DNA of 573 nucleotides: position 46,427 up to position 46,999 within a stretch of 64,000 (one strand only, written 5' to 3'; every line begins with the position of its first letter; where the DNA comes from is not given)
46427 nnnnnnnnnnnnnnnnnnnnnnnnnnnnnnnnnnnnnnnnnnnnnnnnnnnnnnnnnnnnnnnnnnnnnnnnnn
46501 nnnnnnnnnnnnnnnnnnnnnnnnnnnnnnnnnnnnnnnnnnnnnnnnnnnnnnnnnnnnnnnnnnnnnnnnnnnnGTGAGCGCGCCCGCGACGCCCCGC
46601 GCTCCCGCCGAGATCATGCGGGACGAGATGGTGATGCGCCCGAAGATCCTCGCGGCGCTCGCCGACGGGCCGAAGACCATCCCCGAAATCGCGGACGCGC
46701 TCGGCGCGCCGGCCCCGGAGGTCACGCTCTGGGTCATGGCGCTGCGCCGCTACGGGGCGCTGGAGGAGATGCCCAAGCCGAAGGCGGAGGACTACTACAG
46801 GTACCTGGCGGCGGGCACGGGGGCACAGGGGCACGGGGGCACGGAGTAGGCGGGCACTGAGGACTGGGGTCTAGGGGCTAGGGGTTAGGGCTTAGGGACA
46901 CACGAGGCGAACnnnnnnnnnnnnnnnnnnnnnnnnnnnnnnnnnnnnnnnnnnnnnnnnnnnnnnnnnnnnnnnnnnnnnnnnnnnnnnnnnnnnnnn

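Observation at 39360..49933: Twelve-gene Qmo/Hdr-like flavoprotein-membrane cluster with sulfur-relay genes that matches no described Hdr, sHdr, Qmo or Flx architecture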

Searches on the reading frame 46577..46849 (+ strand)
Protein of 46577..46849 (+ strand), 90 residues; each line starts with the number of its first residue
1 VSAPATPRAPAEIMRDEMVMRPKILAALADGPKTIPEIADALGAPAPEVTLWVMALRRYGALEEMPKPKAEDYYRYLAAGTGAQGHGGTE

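Call 7: search_protein_families(library=pfam, proteins=[window:46577-46849:+], max_evalue=0.01)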
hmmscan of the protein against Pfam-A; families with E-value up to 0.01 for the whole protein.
window:46577-46849:+ (90 aa): 4 families
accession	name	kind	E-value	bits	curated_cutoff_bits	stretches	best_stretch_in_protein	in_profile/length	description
PF01022.26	HTH_5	-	0.0013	19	22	1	21-49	4-32/47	Bacterial regulatory protein, arsR family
PF12840.13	HTH_20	-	0.0032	17.9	27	1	23-62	8-48/51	Helix-turn-helix domain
PF24270.1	HTH_Cmi2_C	-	0.0078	16.9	27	1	18-63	74-119/125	Cmi2, C-terminal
PF09339.16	HTH_IclR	-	0.0088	16.2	22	0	24-63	8-49/52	IclR helix-turn-helix domain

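Call 33: search_solved_structures(query=window:46577-46849:+, max_evalue=10)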
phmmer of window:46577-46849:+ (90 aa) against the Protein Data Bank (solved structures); distinct sequences matched with E-value up to 10: 6.
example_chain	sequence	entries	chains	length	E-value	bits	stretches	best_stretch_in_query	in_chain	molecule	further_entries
9sgv_A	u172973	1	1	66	0.00023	24.7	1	23-66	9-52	Ap3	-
1iir_A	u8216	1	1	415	0.27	14.9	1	11-61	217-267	glycosyltransferase GtfB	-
4z2y_A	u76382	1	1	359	0.89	13.2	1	19-64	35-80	CalO6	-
8rvv_A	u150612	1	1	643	1.3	12.7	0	24-47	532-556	H(2):CoB-CoM heterodisulfide,ferredoxin reductase subunit A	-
8rvu_a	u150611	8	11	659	1.4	12.6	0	24-47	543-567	H(2):CoB-CoM heterodisulfide,ferredoxin reductase subunit A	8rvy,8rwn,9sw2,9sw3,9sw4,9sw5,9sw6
6j0e_A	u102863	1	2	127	1.9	12.2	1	24-69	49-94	Arsenic responsive repressor ArsR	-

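Call 37: search_protein_families(library=ncbifam, proteins=[window:46577-46849:+], max_evalue=0.01)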
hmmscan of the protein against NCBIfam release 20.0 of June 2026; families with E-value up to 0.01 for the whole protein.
window:46577-46849:+ (90 aa): 0 families

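Call 60: find_homologous_proteins(query=window:46577-46849:+, max_evalue=0.001)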
Query window:46577-46849:+ (90 aa): 239 proteins with E <= 0.001 among 250 candidates; the best 120 are listed.
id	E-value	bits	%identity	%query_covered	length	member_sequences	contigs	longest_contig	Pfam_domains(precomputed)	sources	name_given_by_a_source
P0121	2.0e-45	170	90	100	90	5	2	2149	-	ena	-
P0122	6.6e-40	153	80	100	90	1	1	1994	-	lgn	-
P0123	1.7e-39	151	95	84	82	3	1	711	-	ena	-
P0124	1.0e-37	146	88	86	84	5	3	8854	-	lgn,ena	-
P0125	1.2e-37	145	86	89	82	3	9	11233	-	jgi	-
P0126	1.9e-37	145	80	98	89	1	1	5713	-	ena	-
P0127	4.6e-37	144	85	89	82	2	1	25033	-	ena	-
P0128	8.8e-37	143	81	96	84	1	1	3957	-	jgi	jgi:predicted Rossmann fold nucleotide-binding protein DprA/Smf involved in DNA uptake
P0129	2.9e-36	141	86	89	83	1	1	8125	-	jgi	jgi:predicted Rossmann fold nucleotide-binding protein DprA/Smf involved in DNA uptake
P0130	5.4e-36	140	84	91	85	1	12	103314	-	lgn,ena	-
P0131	9.0e-35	136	79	89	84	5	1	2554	-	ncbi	-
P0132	2.4e-33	132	78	90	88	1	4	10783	-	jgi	jgi:hypothetical protein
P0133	3.3e-33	131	78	87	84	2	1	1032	-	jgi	-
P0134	6.7e-33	130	76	89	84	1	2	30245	-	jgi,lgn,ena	-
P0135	1.4e-32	129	68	98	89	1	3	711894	-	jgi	jgi:hypothetical protein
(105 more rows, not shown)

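Call 68: predict_structure(alignment_id=A2)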
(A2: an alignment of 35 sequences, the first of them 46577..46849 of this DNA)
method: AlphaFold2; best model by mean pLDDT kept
length: 90 residues; sequences in the alignment: 35
mean_pLDDT: 82.7   pTM: 0.71
mean pLDDT of the five models: 82.7, 82.6, 79.9, 77.8, 77.3
residues with pLDDT >= 90: 52; 70-90: 23; 50-70: 5; < 50: 10
segments of 3 or more residues with pLDDT < 50: 83-90
pLDDT, mean of each block of 10 residues (from residue 1): 66 89 93 94 93 93 85 87 44
secondary structure, 60 per line:
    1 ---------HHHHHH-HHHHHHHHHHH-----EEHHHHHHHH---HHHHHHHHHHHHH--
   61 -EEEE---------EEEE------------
elements in order: H10-15 H17-27 H35-42 H46-58 E62-65 E75-78

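Call 72: fold_search(model_id=the predicted structure, library=pdb)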
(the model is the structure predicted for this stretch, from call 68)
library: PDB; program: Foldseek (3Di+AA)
matches with E <= 10: 1772; with E <= 0.001: 3
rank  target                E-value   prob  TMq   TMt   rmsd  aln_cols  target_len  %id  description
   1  1smt_A                7.1e-04  1.00  0.59  0.54  12.0        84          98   17  SMTB REPRESSOR FROM SYNECHOCOCCUS PCC7942 (released 1997-12-03)
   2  1smt_B                7.6e-04  1.00  0.58  0.52   6.1        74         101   16  SMTB REPRESSOR FROM SYNECHOCOCCUS PCC7942 (released 1997-12-03)
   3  1r23_A                7.6e-04  1.00  0.59  0.51  13.6        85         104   16  Crystal structure of the cyanobacterial metallothionein repressor SmtB in the Zn1-form (one Zn(II) per dimer) (released 2004-05-18)
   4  1r1t_B                1.2e-03  1.00  0.59  0.53  13.6        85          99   16  Crystal structure of the cyanobacterial metallothionein repressor SmtB in the apo-form (released 2004-05-18)
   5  8qkf_A                1.3e-03  1.00  0.61  0.56  11.4        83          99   22  SmtB protein of Mycobacterium smegmatis (released 2024-09-25)
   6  4k2e_A                1.5e-03  1.00  0.60  0.57   5.4        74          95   20  HlyU from Vibrio cholerae N16961 (released 2014-04-30)
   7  2kko_MODEL_1_A        2.1e-03  1.00  0.60  0.51  10.9        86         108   22  Solution NMR structure of the homodimeric winged helix-turn-helix DNA-binding domain (fragment 1-100) Mb0332 f (released 2009-08-11)
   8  6cdb_A                2.4e-03  1.00  0.61  0.56   4.9        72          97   11  Crystal Structure of V66L CzrA in the Zn(II)bound state (released 2018-07-11)
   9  8qkf_B                2.4e-03  1.00  0.60  0.57   5.7        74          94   19  SmtB protein of Mycobacterium smegmatis (released 2024-09-25)
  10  4yif_B                2.5e-03  1.00  0.59  0.39   8.0        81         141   16  Crystal structure of Rv0880 (released 2015-06-10)
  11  6o8k                  2.5e-03  1.00  0.54  0.52   5.1        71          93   17  Crystal Structure of apo and reduced Sulfide-responsive transcriptional repressor (SqrR) from Rhodobacter capsulatus. (released 2020-04-01)
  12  2a61_A                2.9e-03  1.00  0.58  0.39   6.3        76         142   24  The crystal structure of transcriptional regulator Tm0710 from Thermotoga maritima (released 2005-07-19)
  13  4a6d                  2.9e-03  1.00  0.56  0.16   8.2        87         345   15  Crystal structure of human N-acetylserotonin methyltransferase (ASMT) in complex with SAM (released 2012-11-07)
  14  1r22_B                3.1e-03  1.00  0.58  0.54   5.4        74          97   16  Crystal structure of the cyanobacterial metallothionein repressor SmtB (C14S/C61S/C121S mutant) in the Zn2alpha5-form (released 2004-05-18)
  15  6j05_A                3.1e-03  1.00  0.57  0.51   7.0        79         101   23  Structures of two ArsR As(III)-responsive repressors: implications for the mechanism of derepression (released 2019-07-03)
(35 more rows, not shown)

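Call 81: search_protein_representatives(alignment_id=A2)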
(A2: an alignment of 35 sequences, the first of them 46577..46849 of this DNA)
Query: 35 sequences, 82 profile positions. Proteins with E-value up to 0.001 (for the whole library): 317; up to 1e-10: 68; up to 1e-30: 1. The best 150 are listed.
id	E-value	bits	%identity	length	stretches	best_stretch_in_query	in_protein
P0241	7.4e-34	131.2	-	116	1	3-78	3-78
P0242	3.3e-28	113.2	-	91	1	4-79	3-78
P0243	3.4e-28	113.1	-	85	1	4-80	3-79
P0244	7.0e-28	112.1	-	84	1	2-80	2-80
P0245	7.6e-28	112.0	-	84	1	5-81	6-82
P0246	1.2e-27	111.3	-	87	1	2-80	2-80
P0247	1.4e-27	111.1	-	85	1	4-80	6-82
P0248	5.5e-27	109.2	-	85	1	5-78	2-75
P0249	6.6e-27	109.0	-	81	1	1-80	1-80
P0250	4.6e-26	106.3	-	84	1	1-81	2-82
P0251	2.2e-24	100.9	-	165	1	1-80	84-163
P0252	2.7e-24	100.6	-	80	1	1-80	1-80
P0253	1.4e-23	98.3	-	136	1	3-79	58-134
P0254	4.5e-23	96.7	-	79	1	4-80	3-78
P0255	1.8e-22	94.7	-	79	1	2-78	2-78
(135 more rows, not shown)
